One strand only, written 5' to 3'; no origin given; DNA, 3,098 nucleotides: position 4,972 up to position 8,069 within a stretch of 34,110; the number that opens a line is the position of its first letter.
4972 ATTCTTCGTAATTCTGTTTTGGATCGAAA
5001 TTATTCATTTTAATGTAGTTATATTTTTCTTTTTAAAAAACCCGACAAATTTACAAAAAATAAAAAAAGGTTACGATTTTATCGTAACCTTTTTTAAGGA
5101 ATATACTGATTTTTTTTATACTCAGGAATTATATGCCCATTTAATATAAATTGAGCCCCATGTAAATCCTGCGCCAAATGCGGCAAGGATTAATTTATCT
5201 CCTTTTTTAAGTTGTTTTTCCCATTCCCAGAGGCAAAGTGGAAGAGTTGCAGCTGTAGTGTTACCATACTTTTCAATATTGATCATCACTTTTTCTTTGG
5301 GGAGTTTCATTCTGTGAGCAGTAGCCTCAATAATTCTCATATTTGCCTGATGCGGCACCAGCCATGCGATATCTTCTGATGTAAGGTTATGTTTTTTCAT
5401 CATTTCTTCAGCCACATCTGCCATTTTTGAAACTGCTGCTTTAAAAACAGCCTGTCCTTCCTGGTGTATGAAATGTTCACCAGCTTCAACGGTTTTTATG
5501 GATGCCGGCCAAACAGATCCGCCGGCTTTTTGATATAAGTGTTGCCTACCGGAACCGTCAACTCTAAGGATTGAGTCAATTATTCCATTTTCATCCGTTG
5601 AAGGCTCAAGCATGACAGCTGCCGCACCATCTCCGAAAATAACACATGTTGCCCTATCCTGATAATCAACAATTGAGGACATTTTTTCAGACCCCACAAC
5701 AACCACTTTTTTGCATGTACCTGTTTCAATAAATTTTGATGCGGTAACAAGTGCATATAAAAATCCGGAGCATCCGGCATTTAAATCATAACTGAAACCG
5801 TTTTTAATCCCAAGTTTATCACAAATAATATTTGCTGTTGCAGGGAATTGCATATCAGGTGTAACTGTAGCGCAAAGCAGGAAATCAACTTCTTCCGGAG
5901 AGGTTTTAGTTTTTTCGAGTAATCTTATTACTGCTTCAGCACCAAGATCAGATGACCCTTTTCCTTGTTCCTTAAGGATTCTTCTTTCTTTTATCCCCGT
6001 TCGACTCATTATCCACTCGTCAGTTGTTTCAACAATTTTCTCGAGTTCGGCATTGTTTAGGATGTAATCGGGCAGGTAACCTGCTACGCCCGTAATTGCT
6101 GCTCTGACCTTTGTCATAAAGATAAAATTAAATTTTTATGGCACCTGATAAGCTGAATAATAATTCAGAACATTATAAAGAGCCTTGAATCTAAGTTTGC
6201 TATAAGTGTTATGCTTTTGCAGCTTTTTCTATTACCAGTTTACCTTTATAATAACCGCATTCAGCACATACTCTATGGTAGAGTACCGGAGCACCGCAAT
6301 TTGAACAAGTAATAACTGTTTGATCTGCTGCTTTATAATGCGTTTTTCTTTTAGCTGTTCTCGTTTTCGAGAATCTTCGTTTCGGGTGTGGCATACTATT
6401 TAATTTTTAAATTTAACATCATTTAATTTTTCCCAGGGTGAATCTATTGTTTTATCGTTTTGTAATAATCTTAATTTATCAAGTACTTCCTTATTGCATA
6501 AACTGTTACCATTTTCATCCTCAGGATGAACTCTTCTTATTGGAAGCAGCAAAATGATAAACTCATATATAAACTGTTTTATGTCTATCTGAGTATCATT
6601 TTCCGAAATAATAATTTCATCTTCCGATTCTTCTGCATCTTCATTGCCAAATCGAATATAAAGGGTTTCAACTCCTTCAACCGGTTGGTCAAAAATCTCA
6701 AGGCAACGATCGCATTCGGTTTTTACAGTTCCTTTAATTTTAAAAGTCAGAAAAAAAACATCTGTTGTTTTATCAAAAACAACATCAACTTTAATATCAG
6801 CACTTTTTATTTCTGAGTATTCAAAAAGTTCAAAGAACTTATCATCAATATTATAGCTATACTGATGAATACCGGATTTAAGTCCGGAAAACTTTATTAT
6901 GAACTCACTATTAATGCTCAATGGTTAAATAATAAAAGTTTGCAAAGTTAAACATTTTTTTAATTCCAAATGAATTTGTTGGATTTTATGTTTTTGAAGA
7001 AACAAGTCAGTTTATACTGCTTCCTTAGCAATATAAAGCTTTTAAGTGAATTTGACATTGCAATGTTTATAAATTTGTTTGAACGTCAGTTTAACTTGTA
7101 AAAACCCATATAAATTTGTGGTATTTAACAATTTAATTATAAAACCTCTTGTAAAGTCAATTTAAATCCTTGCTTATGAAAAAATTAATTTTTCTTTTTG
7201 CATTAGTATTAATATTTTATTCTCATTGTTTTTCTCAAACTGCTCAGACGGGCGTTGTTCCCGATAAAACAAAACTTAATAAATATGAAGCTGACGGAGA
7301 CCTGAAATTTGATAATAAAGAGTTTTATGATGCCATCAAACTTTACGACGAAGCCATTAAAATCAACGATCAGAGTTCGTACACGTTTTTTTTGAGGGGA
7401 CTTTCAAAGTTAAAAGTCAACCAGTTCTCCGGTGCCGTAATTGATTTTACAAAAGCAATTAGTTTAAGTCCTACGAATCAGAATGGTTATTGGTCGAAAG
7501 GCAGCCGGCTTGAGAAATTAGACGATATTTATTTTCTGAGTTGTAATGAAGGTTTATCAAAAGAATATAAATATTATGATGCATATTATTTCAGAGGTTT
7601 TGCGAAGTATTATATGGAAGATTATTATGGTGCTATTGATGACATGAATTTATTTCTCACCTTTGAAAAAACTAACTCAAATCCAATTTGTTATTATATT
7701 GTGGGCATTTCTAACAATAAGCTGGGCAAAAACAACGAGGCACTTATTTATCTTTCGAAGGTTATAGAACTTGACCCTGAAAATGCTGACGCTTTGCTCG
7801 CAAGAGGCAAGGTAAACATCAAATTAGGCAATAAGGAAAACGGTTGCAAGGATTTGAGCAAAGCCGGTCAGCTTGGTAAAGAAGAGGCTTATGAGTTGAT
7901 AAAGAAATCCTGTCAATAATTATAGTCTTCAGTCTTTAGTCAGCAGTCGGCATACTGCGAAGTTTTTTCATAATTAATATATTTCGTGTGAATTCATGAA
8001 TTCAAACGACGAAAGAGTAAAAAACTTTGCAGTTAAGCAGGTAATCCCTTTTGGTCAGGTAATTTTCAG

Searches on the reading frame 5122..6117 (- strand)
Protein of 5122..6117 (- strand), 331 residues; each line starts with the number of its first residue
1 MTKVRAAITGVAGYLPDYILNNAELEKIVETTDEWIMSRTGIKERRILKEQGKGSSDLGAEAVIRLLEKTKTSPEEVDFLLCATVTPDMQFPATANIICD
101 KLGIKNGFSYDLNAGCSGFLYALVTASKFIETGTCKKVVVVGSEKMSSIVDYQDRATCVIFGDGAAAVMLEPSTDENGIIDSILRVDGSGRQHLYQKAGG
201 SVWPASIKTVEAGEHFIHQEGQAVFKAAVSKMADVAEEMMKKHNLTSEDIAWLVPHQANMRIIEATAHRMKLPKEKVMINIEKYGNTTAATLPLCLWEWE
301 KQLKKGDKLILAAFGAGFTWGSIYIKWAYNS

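Call 20: search_protein_families(library=pfam, proteins=[window:5122-6117:-])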
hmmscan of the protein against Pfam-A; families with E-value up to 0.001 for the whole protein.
window:5122-6117:- (331 aa): 5 families
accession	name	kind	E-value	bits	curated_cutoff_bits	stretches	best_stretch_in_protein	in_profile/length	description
PF08541.16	ACP_syn_III_C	-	2.8e-33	114.4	26.6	1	241-327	2-90/90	3-Oxoacyl-[acyl-carrier-protein (ACP)] synthase III C terminal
PF08545.16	ACP_syn_III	-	5.4e-31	106.8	24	1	110-188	1-80/80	3-Oxoacyl-[acyl-carrier-protein (ACP)] synthase III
PF00108.29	Thiolase_N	-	3.3e-12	46.8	26.4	1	53-152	21-121/260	Thiolase, N-terminal domain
PF08392.18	FAE1_CUT1_RppA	-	3.1e-07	30.4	27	1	45-173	73-206/290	FAE1/Type III polyketide synthase-like protein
PF00109.32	ketoacyl-synt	-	0.00026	21.1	20.8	0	93-149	152-207/252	Beta-ketoacyl synthase, N-terminal domain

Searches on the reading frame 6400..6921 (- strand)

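Call 20: search_protein_families(library=pfam, proteins=[window:6400-6921:-])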
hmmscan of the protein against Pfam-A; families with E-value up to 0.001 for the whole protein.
window:6400-6921:- (173 aa): 1 family
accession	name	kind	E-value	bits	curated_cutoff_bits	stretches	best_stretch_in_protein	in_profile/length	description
PF02620.22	YceD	-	9.5e-20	71.3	33.2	1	58-170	1-119/119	Large ribosomal RNA subunit accumulation protein YceD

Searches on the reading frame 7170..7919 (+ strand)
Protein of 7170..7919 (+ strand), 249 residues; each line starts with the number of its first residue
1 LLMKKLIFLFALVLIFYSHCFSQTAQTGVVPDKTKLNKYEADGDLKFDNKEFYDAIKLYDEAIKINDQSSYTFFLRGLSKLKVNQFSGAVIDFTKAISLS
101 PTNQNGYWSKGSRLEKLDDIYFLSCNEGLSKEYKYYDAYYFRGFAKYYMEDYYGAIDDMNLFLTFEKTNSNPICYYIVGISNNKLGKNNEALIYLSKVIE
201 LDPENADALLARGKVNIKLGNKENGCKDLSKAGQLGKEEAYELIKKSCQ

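Call 20: search_protein_families(library=pfam, proteins=[window:7170-7919:+])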
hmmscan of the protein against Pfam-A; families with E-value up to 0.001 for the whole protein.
window:7170-7919:+ (249 aa): 12 families
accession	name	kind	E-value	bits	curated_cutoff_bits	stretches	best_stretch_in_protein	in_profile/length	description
PF07719.23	TPR_2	-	1.1e-16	59.9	27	0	72-103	3-34/34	Tetratricopeptide repeat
PF00515.34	TPR_1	-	9.2e-16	57.4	27.8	1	174-205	3-34/34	Tetratricopeptide repeat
PF13414.12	TPR_11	-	5.7e-14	52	26.8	1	184-220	6-42/42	TPR repeat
PF13181.12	TPR_8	-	2.5e-11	43.2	25.7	0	175-205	4-34/34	Tetratricopeptide repeat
PF13431.12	TPR_17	-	2.7e-09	37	24.4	0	196-222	3-29/34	Tetratricopeptide repeat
PF13371.12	TPR_9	-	7.2e-08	32.8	35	0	52-104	11-63/73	Tetratricopeptide repeat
PF25575.1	TPR_BSK1_C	-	1.8e-05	25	42.2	1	38-103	44-110/118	Serine/threonine-protein kinase BSK1-like, TPR repeats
PF13174.12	TPR_6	-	3e-05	24.8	26.3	0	175-204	3-32/33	Tetratricopeptide repeat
PF12895.13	ANAPC3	-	4.3e-05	24.1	27.2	0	187-246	4-63/82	Anaphase-promoting complex, cyclosome, subunit 3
PF14559.12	TPR_19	-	7.3e-05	23.5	25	0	186-222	5-41/68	Tetratricopeptide repeat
PF13428.12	TPR_14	-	0.00038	21.3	23.5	0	183-214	12-43/44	Tetratricopeptide repeat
PF13432.12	TPR_16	-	0.00045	21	32.7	0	185-223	10-48/65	Tetratricopeptide repeat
